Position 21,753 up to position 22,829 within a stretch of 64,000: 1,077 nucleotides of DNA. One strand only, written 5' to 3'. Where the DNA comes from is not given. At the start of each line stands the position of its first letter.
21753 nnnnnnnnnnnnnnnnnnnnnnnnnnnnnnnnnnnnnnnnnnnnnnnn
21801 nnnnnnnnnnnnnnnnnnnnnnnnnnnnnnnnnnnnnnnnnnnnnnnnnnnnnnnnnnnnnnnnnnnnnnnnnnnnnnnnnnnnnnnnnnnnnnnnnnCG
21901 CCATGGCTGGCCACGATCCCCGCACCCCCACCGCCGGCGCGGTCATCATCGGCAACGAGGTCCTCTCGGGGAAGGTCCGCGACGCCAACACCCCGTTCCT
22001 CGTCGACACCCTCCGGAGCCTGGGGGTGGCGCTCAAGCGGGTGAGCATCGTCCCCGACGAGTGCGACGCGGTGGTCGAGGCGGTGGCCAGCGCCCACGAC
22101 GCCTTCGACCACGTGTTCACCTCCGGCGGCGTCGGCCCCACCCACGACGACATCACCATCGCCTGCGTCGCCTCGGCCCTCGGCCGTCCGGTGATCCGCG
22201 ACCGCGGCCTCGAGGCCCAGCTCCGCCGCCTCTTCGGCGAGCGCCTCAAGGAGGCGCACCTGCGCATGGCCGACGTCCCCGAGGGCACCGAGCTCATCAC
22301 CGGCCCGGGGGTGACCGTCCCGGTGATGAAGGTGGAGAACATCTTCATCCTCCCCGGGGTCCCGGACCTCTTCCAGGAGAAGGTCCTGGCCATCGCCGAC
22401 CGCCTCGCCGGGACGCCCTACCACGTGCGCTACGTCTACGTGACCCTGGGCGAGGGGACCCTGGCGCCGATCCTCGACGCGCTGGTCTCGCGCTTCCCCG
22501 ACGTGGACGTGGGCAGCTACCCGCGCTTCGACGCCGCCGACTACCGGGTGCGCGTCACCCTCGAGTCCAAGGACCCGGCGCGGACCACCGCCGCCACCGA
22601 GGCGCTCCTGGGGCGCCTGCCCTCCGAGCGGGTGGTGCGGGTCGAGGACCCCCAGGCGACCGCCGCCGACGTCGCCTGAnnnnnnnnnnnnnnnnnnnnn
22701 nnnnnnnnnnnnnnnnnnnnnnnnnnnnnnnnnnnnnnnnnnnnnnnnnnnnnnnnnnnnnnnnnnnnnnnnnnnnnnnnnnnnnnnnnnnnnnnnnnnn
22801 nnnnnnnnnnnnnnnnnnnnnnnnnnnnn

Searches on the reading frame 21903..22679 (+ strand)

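Call 69: search_protein_families(library=pfam, proteins=[window:21903-22679:+], max_evalue=0.00001)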
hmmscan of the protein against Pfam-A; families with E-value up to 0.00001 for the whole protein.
window:21903-22679:+ (258 aa): 2 families
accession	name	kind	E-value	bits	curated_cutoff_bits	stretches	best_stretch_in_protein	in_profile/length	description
PF00994.29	MoCF_biosynth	-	1.8e-28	99.5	26.6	1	14-159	3-132/144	Probable molybdopterin binding domain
PF24102.1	FLAD1_M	-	9.4e-23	80.3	27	1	172-247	1-77/78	FAD synthase, middle domain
